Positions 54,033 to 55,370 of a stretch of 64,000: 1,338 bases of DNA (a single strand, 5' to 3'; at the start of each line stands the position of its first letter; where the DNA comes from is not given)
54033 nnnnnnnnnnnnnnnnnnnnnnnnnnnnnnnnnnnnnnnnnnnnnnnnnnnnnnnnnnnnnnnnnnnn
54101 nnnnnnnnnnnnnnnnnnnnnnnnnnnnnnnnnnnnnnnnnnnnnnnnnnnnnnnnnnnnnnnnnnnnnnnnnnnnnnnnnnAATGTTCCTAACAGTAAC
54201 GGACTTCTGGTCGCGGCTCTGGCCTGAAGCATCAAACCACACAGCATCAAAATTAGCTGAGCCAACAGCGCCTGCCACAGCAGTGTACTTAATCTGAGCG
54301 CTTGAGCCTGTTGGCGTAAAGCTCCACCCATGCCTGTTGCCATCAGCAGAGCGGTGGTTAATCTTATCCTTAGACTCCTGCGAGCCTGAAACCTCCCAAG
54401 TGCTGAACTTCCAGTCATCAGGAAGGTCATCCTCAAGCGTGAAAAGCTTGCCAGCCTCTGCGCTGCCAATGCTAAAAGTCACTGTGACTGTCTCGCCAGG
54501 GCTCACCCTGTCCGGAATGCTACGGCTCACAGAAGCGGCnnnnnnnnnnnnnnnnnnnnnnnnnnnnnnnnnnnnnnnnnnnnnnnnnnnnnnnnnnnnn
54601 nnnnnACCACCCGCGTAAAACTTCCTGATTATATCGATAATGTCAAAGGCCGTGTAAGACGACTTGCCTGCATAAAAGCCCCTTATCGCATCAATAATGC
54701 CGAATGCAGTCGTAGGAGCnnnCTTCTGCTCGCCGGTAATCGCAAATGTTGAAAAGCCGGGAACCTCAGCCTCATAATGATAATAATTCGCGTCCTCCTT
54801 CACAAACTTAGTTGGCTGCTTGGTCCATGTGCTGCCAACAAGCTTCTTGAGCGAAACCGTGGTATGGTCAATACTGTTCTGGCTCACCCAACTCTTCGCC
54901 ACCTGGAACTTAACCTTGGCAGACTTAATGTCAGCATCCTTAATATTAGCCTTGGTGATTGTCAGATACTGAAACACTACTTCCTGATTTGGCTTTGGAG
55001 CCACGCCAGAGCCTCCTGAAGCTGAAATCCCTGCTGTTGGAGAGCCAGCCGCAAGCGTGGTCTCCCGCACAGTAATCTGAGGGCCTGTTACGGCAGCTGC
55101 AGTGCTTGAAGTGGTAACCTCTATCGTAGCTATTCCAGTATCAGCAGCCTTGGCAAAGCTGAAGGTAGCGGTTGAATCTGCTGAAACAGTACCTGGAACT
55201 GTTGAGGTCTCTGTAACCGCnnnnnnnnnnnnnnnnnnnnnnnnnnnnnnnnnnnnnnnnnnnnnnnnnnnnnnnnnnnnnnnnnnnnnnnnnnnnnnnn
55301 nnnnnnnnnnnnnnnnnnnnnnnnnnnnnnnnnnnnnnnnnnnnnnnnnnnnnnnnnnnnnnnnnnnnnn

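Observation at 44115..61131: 17-kb surface-protein megalocus: five co-oriented secreted proteins sharing PGF-pre-PGF domains with plain TM anchors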

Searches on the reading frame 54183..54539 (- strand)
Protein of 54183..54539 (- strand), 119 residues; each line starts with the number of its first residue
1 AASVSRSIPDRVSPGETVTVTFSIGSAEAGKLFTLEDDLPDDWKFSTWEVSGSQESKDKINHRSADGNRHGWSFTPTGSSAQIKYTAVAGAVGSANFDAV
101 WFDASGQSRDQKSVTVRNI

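Call 96: find_homologous_proteins(query=A9, max_evalue=0.01)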
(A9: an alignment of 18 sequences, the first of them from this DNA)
Query A9 (18 sequences) (119 aa, profile of the alignment): 113 proteins with E <= 0.01 among 2356 candidates.
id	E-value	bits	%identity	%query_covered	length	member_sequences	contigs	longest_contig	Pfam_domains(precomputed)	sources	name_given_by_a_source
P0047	9.1e-54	198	68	100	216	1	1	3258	-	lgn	-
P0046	1.5e-53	198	69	100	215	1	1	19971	-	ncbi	-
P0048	5.6e-53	196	67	100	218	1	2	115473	-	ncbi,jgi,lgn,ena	-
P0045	1.6e-49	185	98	100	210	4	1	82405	-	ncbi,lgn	-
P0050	3.1e-49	184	65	100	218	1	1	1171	-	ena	-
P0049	3.4e-49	184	68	97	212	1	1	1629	-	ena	-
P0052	4.8e-49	183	59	100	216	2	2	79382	-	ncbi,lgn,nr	ncbi:hypothetical protein HYY72_02565 [Candidatus Woesearchaeota archaeon]|nr:hypothetical protein [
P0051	1.4e-48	182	62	100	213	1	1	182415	-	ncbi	-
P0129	7.6e-48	179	60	98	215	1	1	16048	-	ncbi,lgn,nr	ncbi:hypothetical protein HY640_02375 [Candidatus Woesearchaeota archaeon]|nr:hypothetical protein [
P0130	6.2e-46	173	55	100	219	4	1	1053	-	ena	-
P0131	1.1e-45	172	58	100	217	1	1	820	-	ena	-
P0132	1.5e-45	172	43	100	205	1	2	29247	-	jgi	jgi:hypothetical protein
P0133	3.5e-44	167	53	100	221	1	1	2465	-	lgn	-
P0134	4.2e-44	167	43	100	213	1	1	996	-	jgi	jgi:hypothetical protein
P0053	4.3e-44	167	58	100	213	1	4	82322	-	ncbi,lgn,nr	ncbi:hypothetical protein HYU11_02720 [Candidatus Woesearchaeota archaeon]|nr:hypothetical protein [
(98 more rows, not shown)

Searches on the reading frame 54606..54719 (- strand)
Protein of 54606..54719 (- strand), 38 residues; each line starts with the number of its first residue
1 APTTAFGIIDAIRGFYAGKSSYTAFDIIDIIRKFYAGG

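Call 39: search_solved_structures(query=A5, max_evalue=10, show_alignments=3)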
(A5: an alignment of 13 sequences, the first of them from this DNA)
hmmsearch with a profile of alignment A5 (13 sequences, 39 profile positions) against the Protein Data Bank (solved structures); distinct sequences matched with E-value up to 10: 1.
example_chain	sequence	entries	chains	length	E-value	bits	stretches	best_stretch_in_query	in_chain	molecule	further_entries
2jnf_A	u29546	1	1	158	2.2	11.3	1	1-30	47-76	Troponin C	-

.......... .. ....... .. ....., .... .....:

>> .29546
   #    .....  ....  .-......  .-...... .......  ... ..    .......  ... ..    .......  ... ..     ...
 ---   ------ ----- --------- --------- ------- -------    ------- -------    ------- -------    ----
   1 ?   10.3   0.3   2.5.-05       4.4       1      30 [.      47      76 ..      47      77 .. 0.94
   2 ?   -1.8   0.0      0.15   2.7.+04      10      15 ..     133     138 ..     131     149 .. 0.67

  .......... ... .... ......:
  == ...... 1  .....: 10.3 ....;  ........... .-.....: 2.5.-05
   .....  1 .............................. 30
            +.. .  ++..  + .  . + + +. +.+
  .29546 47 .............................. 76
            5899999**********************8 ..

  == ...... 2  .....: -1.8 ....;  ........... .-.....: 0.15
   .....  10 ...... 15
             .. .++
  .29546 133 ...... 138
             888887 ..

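Call 88: search_protein_representatives(alignment_id=A8)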
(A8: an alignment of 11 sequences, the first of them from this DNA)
Query: 11 sequences, 39 profile positions. Proteins with E-value up to 0.001 (for the whole library): 72; up to 1e-10: 36; up to 1e-30: 0. The best 72 are listed.
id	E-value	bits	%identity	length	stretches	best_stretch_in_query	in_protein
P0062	9.2e-18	79.7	-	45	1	2-37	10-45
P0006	1.5e-16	75.9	-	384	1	2-39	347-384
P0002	4.7e-16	74.3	-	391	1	2-38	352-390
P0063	6.7e-16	73.8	-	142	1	2-37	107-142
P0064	1.9e-15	72.3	-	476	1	2-37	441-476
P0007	2.4e-15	72.0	-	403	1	1-38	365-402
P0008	2.9e-15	71.7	-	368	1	1-38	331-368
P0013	6.1e-15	70.7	-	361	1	2-39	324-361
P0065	6.7e-15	70.6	-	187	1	2-37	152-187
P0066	9.2e-15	70.1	-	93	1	6-39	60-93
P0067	3.2e-14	68.4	-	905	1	2-38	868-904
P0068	3.3e-14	68.4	-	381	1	3-38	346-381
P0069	4.2e-14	68.0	-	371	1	2-39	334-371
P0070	1.2e-13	66.6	-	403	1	3-38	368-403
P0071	1.8e-13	66.0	-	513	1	2-39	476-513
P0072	2.9e-13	65.3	-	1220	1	3-38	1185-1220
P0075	1.2e-12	63.3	-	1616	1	2-37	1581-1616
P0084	6.1e-12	61.1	-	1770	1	2-37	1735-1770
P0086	7.5e-12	60.8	-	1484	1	6-38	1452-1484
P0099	3.8e-10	55.3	-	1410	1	4-38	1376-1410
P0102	5.4e-10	54.8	-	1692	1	4-38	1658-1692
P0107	4.6e-09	51.9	-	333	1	3-38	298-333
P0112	2.5e-07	46.4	-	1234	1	2-38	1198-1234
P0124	5.4e-05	38.9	-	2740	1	4-36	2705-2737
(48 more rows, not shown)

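Call 93: list_cluster_members(proteins=[P0072, P0075, P0084, P0086, P0099, P0102, P0112, P0124, P0068, P0107])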
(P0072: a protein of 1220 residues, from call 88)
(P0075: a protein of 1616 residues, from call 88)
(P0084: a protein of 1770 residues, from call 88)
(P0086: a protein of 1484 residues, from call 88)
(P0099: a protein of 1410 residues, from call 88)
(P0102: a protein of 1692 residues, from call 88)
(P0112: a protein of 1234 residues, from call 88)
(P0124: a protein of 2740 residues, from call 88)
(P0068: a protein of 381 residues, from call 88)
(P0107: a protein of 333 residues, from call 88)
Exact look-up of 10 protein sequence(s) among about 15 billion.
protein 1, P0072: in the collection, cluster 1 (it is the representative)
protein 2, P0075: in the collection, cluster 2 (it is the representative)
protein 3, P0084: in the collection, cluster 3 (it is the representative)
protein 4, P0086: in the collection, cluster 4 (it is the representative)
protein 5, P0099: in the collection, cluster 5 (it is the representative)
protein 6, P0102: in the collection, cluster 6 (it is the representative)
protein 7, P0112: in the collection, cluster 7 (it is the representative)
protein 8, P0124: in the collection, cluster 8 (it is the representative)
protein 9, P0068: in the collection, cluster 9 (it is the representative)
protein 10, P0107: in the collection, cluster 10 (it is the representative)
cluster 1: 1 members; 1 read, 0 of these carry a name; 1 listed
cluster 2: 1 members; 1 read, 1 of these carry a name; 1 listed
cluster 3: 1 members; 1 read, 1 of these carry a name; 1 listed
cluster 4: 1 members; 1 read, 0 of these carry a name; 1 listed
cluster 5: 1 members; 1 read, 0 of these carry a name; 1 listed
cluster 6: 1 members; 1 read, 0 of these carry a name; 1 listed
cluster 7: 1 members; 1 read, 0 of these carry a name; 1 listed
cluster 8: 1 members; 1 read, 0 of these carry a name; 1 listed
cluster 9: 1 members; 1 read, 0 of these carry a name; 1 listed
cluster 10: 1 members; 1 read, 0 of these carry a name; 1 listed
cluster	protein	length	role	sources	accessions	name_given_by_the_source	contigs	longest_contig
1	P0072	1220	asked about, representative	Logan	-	-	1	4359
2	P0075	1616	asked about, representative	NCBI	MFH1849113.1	MAG: PGF-pre-PGF domain-containing protein [archaeon]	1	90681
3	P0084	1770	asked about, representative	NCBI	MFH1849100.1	MAG: tandem-95 repeat protein [archaeon]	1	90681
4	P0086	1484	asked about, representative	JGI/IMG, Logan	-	-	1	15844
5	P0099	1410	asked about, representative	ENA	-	-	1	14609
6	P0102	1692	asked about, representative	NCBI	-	-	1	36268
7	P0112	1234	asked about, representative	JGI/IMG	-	-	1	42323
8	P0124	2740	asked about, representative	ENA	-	-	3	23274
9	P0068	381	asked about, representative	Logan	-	-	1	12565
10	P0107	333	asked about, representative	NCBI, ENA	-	-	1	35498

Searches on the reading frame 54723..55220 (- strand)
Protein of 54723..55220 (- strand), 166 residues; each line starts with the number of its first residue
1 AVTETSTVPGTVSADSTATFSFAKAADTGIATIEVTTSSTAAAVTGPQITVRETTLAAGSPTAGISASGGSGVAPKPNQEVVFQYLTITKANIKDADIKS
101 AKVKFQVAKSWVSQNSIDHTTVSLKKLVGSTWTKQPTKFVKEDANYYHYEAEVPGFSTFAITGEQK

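Call 40: search_protein_families(library=pfam, proteins=[window:54723-55220:-], max_evalue=10)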
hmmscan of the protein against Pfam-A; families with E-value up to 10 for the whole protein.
seq(166 aa): 1 family
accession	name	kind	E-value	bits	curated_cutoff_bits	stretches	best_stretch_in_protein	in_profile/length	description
PF15487.11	FAM220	-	0.044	13.9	27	1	76-160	79-161/271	FAM220 family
